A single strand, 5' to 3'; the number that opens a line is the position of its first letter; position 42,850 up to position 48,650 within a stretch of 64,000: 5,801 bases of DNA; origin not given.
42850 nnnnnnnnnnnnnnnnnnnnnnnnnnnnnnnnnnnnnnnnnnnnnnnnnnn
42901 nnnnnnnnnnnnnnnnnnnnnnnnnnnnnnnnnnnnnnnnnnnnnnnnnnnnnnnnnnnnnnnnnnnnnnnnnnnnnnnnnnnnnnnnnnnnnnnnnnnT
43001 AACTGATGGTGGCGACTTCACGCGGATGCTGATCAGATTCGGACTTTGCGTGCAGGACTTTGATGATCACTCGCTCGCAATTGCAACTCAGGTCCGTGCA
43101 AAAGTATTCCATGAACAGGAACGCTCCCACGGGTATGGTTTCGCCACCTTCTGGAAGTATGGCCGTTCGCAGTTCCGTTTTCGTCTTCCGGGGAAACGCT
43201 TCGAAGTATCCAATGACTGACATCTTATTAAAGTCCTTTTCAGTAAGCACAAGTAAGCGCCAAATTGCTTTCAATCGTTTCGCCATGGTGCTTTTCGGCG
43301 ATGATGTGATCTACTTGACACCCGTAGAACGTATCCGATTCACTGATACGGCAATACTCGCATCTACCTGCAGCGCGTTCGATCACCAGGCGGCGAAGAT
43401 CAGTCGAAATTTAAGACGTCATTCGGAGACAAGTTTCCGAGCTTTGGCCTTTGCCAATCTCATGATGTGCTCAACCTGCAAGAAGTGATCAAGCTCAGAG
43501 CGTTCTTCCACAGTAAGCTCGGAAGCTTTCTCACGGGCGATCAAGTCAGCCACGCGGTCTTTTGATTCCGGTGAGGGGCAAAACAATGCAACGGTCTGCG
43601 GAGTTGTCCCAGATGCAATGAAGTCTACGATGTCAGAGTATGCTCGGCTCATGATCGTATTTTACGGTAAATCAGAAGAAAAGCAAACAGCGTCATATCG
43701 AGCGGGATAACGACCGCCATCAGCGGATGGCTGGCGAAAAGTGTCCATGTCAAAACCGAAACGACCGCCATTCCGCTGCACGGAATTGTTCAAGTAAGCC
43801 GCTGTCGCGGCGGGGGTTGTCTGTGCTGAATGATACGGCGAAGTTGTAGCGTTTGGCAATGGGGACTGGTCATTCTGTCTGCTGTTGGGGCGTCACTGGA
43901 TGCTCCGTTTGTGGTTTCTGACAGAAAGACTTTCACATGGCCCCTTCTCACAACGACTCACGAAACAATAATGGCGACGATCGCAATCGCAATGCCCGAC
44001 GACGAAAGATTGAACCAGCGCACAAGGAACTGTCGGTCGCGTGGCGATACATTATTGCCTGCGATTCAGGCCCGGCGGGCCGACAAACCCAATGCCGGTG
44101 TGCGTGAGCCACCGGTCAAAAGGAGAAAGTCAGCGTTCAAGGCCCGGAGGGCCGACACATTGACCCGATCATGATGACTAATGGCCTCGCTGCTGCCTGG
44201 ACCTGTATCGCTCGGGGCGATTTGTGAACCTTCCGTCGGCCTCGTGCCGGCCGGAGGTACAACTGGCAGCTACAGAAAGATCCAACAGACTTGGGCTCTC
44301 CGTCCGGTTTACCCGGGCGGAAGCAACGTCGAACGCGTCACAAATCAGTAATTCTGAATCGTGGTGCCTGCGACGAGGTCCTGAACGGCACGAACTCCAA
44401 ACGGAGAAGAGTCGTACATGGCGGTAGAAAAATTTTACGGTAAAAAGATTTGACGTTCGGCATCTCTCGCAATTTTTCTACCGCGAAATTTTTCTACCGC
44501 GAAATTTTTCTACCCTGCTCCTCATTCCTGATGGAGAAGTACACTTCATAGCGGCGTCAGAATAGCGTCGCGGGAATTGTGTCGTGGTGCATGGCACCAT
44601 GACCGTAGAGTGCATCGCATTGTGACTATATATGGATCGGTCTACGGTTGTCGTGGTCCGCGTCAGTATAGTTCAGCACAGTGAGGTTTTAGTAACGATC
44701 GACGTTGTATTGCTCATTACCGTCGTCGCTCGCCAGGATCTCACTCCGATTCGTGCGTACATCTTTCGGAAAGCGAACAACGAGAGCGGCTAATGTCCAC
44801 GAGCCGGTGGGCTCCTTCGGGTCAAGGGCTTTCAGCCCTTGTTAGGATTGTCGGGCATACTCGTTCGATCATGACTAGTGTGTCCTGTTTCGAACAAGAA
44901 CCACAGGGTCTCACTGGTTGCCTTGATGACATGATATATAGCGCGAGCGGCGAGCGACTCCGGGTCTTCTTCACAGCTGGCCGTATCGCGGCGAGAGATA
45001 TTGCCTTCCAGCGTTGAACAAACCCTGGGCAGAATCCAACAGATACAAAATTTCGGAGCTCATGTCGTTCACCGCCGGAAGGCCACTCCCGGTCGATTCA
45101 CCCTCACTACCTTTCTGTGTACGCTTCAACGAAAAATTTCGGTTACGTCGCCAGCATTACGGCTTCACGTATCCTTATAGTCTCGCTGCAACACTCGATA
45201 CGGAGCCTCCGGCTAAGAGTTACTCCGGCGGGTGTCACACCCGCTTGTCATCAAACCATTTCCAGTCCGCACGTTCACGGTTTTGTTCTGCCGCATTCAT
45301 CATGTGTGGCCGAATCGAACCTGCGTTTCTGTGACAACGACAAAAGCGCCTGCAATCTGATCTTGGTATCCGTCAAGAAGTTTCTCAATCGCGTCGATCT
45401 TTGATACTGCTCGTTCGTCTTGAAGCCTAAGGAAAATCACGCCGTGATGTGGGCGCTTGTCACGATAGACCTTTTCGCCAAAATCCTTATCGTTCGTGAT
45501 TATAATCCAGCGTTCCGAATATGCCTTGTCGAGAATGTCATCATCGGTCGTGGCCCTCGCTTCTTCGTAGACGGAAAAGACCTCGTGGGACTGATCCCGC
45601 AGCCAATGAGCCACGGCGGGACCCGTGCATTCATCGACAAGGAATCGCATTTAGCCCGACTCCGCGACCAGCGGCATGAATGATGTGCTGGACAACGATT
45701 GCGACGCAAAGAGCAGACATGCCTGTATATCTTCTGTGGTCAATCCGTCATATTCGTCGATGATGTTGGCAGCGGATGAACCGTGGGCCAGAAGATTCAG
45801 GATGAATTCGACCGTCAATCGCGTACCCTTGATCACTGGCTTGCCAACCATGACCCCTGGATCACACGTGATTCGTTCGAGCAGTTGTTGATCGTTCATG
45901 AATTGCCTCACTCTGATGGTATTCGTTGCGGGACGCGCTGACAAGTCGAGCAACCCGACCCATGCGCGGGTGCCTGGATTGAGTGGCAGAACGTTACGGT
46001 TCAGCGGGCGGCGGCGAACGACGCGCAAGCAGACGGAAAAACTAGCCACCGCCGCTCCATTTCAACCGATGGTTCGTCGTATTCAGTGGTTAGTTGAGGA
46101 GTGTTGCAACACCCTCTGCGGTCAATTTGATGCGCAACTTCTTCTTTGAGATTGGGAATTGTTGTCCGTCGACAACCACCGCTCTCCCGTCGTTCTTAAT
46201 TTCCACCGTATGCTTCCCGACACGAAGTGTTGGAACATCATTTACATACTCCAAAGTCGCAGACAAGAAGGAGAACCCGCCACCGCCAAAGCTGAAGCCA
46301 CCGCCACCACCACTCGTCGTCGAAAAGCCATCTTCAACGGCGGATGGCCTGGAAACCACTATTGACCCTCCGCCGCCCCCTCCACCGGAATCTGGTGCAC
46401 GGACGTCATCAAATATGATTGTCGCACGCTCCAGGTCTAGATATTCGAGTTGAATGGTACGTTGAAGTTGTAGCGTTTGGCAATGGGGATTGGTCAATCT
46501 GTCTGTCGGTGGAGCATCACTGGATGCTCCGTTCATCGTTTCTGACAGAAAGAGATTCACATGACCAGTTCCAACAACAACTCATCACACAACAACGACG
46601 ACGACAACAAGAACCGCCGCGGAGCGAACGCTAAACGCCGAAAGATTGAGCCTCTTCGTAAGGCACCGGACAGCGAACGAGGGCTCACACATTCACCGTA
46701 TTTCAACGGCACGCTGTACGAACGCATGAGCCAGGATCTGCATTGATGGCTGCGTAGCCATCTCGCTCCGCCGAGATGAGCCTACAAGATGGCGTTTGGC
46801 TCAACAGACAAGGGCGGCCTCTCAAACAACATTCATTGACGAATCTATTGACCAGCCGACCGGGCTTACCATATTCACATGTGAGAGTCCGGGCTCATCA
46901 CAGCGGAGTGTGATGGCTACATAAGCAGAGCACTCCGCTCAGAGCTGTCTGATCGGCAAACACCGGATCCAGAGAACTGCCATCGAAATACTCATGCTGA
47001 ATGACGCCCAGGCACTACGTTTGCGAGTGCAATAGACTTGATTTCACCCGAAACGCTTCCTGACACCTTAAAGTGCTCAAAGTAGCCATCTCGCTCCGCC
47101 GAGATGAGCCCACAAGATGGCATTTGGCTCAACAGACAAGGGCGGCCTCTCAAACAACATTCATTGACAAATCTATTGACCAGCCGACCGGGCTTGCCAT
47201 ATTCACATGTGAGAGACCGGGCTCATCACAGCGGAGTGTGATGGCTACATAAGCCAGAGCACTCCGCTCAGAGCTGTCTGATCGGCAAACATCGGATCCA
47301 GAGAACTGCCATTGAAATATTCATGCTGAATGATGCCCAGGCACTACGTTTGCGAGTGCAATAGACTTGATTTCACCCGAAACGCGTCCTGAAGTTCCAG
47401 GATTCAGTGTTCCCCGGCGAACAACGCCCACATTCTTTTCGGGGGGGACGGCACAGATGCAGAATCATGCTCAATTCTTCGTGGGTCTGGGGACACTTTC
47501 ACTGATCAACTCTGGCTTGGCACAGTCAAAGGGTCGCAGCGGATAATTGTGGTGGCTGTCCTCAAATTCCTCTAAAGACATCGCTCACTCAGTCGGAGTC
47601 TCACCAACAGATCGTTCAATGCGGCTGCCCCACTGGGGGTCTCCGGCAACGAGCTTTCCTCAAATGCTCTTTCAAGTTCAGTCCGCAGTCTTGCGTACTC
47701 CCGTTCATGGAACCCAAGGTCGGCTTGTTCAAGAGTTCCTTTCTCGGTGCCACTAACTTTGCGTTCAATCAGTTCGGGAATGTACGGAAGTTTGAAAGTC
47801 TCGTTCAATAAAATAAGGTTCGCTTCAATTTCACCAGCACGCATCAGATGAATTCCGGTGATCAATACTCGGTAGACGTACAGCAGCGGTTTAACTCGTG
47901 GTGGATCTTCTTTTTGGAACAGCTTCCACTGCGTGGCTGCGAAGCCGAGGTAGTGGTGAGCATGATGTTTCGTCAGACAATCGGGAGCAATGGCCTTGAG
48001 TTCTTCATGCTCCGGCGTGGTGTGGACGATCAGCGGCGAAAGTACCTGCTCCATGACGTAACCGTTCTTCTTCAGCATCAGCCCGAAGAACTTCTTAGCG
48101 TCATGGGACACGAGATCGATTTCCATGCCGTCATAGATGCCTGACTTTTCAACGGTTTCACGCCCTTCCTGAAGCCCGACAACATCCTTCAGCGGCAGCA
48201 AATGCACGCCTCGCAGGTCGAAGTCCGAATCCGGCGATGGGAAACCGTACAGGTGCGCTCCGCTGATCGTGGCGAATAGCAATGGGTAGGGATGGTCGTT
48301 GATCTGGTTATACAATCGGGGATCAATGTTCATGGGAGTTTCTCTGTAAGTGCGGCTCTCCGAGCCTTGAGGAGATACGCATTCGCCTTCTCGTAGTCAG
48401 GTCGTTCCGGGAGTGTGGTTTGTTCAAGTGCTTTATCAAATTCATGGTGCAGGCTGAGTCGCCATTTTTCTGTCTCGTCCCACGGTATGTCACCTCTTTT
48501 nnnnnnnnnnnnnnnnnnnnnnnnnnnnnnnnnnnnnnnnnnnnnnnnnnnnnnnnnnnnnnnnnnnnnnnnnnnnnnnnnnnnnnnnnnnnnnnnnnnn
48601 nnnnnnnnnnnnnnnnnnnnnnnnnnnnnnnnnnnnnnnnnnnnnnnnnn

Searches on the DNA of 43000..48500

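Call 7: search_rna_families(source=window, start=43000, end=48500, threshold=evalue, max_evalue=10, show_alignments=2)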
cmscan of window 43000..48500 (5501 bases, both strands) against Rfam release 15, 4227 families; matches with E-value up to 10: 3.
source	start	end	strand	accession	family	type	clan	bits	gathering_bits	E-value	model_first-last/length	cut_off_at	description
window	44948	45237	-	RF02005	group-II-D1D4-6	Intron;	CL00102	79.8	49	1e-21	1-225/225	no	Group II catalytic intron D1-D4-6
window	46890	46945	-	RF00363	mir-BART1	Gene; miRNA;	CL00097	17.3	70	7.6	1-70/70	no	mir-BART1 microRNA precursor family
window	46593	46651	+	RF01128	sR43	Gene; snRNA; snoRNA; CD-box;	-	13.5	45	7.7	1-56/56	no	Small nucleolar RNA sR42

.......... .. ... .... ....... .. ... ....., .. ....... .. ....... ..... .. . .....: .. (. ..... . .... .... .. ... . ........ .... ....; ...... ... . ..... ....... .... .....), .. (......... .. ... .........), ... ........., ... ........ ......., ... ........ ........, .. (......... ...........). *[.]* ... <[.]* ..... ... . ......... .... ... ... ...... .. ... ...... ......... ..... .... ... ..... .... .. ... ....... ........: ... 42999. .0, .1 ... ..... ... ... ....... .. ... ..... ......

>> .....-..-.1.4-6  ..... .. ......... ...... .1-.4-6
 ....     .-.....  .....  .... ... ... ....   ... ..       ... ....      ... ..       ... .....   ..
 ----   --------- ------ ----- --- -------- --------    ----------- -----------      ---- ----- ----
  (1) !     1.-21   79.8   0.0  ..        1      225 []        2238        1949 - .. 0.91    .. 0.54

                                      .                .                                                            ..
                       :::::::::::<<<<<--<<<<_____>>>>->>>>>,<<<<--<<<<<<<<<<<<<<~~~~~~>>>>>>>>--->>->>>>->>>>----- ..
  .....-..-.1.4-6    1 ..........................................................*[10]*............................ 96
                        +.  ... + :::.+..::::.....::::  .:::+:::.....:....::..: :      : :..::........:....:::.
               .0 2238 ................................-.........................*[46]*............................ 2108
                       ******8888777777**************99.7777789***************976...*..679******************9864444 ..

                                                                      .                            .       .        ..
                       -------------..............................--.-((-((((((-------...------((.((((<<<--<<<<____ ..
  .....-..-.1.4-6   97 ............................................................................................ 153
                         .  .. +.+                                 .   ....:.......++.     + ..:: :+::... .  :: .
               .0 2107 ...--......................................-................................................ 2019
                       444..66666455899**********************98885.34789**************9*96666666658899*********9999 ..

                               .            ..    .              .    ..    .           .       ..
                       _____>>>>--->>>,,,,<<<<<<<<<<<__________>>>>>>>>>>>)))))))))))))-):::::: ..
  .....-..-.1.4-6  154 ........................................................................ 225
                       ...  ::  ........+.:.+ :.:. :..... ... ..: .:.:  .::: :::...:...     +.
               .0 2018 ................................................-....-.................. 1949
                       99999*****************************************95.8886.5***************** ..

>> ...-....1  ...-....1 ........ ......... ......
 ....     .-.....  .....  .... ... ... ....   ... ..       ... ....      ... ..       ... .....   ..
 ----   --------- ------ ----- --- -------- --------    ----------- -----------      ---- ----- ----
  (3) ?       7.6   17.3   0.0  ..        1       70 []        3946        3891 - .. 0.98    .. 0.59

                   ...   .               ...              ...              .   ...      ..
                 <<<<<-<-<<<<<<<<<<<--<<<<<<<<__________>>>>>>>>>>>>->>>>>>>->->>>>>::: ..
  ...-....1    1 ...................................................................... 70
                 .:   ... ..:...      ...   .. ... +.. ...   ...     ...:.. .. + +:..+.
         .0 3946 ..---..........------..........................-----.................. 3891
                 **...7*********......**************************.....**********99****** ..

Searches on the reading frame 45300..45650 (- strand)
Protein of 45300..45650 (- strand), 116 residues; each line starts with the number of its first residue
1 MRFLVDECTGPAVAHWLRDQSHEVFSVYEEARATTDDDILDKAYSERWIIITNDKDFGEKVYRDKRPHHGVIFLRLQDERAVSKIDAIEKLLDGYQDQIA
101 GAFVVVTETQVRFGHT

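Call 13: search_protein_families(library=pfam, proteins=[window:45300-45650:-], max_evalue=0.01)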
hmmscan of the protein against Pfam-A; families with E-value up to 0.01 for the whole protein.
window:45300-45650:- (116 aa): 3 families
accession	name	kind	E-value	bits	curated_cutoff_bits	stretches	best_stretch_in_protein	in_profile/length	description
PF18480.7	DUF5615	-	1.9e-21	76.4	23.8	1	1-108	1-109/110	Domain of unknown function (DUF5615)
PF18478.7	PIN_10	-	1.3e-10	41.7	26.2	1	1-59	1-64/84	PIN like domain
PF01927.22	Mut7-C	-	0.00018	22.1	23.3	1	1-72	1-63/146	Mut7-C RNAse domain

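Call 35: find_encoding_contigs(protein=window:45300-45650:-, flank=10000, max_places=10)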
Protein window:45300-45650:- (116 aa): 6 contigs read that carry it; 5 places shown.
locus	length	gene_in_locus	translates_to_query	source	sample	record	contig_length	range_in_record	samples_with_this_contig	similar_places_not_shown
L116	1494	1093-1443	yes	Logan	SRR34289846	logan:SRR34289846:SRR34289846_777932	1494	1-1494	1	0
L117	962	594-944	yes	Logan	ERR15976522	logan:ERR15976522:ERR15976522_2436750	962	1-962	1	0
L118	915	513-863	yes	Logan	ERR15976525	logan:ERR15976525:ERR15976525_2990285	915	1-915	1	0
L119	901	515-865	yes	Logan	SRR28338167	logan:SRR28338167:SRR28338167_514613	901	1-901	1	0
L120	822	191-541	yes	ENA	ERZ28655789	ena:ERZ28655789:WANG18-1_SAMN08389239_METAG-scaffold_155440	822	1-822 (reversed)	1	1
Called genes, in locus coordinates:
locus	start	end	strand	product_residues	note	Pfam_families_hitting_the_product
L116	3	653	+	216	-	?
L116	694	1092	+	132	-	PF04255:DUF433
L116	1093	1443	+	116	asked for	PF18478:PIN_10, PF18480:DUF5615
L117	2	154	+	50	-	?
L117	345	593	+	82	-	PF04255:DUF433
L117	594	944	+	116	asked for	PF18478:PIN_10, PF18480:DUF5615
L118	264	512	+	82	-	PF04255:DUF433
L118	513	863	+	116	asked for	PF18478:PIN_10, PF18480:DUF5615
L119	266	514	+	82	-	PF04255:DUF433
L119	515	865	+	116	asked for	PF18478:PIN_10, PF18480:DUF5615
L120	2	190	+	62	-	?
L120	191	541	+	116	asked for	PF18478:PIN_10, PF18480:DUF5615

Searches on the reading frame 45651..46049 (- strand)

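Call 13: search_protein_families(library=pfam, proteins=[window:45651-46049:-], max_evalue=0.01)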
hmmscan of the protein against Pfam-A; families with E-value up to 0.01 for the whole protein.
window:45651-46049:- (132 aa): 1 family
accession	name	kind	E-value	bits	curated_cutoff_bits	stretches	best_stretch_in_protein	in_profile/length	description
PF04255.20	DUF433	-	1.1e-22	80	23.6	1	60-115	1-56/56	Protein of unknown function (DUF433)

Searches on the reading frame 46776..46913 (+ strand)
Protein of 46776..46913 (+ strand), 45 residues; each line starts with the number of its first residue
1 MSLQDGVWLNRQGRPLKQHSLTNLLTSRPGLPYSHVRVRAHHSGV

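Call 42: find_encoding_contigs(protein=window:46776-46913:+, flank=10000, max_places=10)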
Protein window:46776-46913:+ (45 aa): no gene with exactly this product is on record in the collection.

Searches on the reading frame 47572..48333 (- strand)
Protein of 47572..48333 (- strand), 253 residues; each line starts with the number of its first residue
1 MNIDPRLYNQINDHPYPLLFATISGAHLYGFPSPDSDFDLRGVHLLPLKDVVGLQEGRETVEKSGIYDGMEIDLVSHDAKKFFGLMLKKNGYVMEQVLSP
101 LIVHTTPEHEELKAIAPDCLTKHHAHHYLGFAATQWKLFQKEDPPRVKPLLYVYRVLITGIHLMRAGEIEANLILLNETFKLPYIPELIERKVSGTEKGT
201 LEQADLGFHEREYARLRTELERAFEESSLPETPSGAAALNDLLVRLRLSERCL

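Call 12: find_encoding_contigs(protein=window:47572-48333:-, flank=10000, max_places=10)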
Protein window:47572-48333:- (253 aa): no gene with exactly this product is on record in the collection.

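Call 13: search_protein_families(library=pfam, proteins=[window:47572-48333:-], max_evalue=0.01)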
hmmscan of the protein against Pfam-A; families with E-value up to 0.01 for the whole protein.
window:47572-48333:- (253 aa): 1 family
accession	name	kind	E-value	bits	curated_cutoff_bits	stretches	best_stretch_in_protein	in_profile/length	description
PF10127.15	RlaP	-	2.5e-53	181.8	23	1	6-245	8-249/249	RNA repair pathway DNA polymerase beta family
